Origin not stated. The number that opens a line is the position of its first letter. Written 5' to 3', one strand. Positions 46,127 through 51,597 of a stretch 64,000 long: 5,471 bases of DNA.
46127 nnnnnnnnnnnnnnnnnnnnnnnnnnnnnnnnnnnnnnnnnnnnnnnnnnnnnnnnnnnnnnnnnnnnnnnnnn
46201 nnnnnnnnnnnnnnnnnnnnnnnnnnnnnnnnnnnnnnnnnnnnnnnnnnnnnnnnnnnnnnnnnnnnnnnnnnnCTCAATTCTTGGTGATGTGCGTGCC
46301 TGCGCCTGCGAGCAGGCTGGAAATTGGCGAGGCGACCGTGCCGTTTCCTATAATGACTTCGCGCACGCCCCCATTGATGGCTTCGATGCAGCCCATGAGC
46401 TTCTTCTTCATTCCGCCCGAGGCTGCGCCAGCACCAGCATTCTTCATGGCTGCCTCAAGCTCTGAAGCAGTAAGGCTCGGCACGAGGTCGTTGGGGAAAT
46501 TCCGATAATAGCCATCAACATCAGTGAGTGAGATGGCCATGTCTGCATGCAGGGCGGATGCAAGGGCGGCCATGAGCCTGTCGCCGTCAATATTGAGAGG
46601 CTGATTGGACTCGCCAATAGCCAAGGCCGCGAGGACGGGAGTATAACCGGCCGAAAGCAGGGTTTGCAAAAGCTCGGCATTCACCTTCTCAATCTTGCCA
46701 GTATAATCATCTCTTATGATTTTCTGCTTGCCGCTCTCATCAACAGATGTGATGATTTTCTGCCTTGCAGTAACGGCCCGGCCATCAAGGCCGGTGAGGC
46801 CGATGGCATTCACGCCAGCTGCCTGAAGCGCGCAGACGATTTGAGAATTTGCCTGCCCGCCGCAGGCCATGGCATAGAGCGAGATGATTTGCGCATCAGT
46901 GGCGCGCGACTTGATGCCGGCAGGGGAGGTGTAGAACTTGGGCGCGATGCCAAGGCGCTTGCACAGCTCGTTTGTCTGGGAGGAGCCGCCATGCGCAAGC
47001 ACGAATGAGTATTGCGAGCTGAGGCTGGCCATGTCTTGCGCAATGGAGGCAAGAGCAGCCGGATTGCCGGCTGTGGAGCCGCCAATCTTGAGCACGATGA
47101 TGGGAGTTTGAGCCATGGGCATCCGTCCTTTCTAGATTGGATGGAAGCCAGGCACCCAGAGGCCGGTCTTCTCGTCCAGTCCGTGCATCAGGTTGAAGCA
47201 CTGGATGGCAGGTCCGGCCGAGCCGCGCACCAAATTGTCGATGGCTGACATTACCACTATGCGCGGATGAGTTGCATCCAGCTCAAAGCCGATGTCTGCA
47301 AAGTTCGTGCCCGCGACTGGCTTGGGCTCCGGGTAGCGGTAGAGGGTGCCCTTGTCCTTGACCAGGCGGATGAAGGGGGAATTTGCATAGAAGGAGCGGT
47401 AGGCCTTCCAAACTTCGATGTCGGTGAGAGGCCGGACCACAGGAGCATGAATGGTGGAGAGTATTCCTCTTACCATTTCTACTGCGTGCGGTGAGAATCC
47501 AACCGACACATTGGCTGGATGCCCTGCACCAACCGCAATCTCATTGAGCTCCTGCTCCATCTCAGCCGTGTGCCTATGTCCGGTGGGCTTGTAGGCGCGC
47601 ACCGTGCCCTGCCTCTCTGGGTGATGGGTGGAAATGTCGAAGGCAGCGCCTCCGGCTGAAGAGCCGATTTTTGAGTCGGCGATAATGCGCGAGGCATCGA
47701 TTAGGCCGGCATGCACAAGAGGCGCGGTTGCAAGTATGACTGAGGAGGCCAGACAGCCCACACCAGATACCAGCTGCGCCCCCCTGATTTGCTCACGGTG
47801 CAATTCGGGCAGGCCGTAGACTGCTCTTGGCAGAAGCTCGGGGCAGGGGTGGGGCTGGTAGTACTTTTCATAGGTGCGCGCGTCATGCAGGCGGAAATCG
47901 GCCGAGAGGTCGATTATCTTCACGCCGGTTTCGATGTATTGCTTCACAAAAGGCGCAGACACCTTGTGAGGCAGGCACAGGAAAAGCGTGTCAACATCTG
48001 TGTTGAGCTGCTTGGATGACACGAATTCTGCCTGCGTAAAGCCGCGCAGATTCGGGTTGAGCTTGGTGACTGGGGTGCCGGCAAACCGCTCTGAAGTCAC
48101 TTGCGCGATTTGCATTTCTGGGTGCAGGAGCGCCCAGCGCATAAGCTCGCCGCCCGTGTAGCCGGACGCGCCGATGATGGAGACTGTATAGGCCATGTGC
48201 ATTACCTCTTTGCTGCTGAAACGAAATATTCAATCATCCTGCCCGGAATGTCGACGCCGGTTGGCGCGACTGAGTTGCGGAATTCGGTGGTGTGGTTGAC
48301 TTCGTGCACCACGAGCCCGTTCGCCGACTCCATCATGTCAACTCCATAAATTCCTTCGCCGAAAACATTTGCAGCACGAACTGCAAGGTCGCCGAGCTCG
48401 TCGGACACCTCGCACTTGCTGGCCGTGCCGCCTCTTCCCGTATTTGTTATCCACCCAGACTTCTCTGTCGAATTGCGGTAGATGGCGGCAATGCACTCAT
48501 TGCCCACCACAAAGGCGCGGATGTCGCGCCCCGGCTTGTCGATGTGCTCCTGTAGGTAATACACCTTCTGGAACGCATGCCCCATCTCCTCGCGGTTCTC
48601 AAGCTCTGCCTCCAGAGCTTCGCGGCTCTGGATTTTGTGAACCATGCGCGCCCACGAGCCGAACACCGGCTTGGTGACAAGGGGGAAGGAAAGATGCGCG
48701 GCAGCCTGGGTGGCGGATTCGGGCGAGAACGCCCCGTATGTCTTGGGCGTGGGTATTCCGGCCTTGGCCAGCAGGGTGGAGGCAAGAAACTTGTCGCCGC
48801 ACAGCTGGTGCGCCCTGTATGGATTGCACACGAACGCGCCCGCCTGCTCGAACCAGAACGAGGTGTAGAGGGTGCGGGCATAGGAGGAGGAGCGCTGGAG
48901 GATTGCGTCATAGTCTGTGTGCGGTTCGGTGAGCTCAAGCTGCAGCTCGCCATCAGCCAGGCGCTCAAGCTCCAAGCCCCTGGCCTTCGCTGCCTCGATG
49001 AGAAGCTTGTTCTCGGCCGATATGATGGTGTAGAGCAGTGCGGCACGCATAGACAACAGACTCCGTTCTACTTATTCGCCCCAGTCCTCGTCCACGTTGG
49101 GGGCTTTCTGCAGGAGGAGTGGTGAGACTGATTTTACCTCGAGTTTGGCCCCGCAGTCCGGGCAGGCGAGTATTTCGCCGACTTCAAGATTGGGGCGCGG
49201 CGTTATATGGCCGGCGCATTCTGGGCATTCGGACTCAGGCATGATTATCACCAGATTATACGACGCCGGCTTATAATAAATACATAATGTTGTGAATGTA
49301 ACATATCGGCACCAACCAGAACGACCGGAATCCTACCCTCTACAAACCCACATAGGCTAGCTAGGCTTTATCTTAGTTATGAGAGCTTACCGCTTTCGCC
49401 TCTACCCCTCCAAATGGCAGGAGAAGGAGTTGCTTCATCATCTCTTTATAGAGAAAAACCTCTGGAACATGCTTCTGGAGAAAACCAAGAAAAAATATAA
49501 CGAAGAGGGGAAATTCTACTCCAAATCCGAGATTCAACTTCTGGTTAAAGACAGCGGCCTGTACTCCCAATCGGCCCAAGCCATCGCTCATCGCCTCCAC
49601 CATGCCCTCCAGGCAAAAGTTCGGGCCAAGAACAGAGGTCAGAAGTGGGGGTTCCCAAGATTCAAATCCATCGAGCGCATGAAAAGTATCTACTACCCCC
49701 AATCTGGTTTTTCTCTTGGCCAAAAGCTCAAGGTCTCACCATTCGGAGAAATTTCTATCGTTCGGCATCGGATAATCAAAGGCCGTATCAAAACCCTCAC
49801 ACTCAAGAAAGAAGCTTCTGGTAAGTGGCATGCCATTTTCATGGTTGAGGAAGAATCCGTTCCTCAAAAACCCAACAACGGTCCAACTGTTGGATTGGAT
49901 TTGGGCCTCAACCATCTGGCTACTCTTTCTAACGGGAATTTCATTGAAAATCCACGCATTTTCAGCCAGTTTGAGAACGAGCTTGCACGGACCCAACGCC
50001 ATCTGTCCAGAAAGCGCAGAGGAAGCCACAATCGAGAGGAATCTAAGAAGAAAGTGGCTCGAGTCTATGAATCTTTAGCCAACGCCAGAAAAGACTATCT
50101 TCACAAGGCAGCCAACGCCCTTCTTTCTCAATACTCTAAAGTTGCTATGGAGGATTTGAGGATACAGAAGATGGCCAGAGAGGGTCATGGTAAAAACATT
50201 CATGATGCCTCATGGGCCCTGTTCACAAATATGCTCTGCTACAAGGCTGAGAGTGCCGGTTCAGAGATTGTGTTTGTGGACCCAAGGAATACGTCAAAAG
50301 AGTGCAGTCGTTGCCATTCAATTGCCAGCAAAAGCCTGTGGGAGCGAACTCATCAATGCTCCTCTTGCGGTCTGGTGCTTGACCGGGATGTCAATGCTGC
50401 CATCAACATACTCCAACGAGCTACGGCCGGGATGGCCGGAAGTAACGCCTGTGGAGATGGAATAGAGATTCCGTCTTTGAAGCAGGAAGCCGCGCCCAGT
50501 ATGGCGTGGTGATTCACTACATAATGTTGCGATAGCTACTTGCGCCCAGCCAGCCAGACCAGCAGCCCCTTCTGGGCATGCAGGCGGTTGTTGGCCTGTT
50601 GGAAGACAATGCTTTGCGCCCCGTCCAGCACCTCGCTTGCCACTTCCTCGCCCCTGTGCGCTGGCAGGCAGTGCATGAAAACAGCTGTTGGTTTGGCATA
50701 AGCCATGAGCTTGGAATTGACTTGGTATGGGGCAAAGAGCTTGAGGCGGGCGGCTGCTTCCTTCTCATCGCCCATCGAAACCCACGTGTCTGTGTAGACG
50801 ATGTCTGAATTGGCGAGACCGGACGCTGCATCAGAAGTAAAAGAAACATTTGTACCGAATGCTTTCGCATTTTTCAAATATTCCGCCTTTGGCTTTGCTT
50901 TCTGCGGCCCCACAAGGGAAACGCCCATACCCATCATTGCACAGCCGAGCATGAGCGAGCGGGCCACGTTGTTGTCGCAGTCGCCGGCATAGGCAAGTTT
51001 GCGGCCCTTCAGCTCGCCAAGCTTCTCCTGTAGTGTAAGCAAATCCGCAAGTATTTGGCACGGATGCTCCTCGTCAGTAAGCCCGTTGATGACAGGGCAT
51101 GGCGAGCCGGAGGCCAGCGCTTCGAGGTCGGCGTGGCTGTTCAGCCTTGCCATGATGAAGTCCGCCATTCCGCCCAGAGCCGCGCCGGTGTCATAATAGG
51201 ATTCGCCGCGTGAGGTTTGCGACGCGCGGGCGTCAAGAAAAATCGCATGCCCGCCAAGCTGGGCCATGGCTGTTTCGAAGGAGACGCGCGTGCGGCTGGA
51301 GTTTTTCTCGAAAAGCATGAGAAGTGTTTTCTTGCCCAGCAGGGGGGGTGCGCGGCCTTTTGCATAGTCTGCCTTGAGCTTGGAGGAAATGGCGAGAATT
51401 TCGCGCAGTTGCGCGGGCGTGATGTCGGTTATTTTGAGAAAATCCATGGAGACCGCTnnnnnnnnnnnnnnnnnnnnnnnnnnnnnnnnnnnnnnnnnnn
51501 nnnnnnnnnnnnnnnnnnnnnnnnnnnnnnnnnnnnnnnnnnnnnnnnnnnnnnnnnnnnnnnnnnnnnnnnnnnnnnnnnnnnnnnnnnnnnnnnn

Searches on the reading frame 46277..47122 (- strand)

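Call 11: search_protein_families(library=pfam, proteins=[window:46277-47122:-], max_evalue=0.00001)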
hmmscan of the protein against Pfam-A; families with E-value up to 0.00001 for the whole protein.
window:46277-47122:- (281 aa): 1 family
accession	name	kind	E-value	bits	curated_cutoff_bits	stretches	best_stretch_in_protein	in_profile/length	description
PF00696.33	AA_kinase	-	7.8e-43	147.3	24.9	1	8-260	2-234/234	Amino acid kinase family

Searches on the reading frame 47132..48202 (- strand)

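Call 11: search_protein_families(library=pfam, proteins=[window:47132-48202:-], max_evalue=0.00001)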
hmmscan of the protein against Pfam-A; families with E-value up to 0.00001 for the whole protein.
window:47132-48202:- (356 aa): 3 families
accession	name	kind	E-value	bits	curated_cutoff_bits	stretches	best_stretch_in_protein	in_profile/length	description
PF22698.1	Semialdhyde_dhC_1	-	4.6e-49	166.9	27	1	150-323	1-165/165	Semialdehyde dehydrogenase, dimerisation domain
PF01118.30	Semialdhyde_dh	-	1.9e-29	102.9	26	1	7-141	2-120/121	Semialdehyde dehydrogenase, NAD binding domain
PF02774.23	Semialdhyde_dhC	-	5.3e-18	66.3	26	1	160-325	2-183/184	Semialdehyde dehydrogenase, dimerisation domain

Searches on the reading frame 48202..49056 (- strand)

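Call 11: search_protein_families(library=pfam, proteins=[window:48202-49056:-], max_evalue=0.00001)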
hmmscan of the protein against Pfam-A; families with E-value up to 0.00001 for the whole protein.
window:48202-49056:- (284 aa): 3 families
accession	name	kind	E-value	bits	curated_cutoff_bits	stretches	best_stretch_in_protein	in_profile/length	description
PF08443.16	RimK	-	1.1e-28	100.6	21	1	88-277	3-187/188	RimK-like ATP-grasp domain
PF22626.3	LysX_preATP_grasp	-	1.2e-12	48.3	27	1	6-81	2-80/84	LysX preATP-grasp domain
PF14397.11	ATPgrasp_ST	-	9.3e-06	25.5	31.4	0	77-146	10-83/278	Sugar-transfer associated ATP-grasp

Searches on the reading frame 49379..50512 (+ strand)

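Call 11: search_protein_families(library=pfam, proteins=[window:49379-50512:+], max_evalue=0.00001)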
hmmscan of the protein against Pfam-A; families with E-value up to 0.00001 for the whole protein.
window:49379-50512:+ (377 aa): 3 families
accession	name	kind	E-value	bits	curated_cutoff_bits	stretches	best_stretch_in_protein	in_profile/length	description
PF01385.25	OrfB_IS605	-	5.1e-29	101.4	30.5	1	155-267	3-118/120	Probable transposase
PF07282.18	Cas12f1-like_TNB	-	3.1e-23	82.2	26.3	1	279-344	1-60/60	Cas12f1-like, TNB domain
PF12323.14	HTH_OrfB_IS605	-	2.9e-07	30.3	21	1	2-45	4-47/47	Helix-turn-helix domain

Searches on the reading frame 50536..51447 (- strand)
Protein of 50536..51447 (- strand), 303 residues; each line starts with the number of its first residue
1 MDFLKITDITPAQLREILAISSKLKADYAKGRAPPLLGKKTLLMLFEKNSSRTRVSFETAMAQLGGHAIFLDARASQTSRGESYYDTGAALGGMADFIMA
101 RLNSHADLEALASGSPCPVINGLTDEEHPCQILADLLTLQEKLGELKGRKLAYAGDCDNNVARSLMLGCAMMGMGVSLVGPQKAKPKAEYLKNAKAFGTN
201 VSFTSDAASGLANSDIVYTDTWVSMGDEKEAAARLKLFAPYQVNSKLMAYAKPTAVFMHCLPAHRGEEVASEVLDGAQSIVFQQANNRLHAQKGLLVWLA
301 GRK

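Call 11: search_protein_families(library=pfam, proteins=[window:50536-51447:-], max_evalue=0.00001)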
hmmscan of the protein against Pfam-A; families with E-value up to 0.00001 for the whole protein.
window:50536-51447:- (303 aa): 2 families
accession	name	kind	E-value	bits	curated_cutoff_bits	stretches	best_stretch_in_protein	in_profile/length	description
PF00185.30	OTCace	-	9.5e-55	185.4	29.4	1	147-299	1-157/157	Aspartate/ornithine carbamoyltransferase, Asp/Orn binding domain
PF02729.26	OTCace_N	-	7.2e-46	156.4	29.9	1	2-141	2-148/148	Aspartate/ornithine carbamoyltransferase, carbamoyl-P binding domain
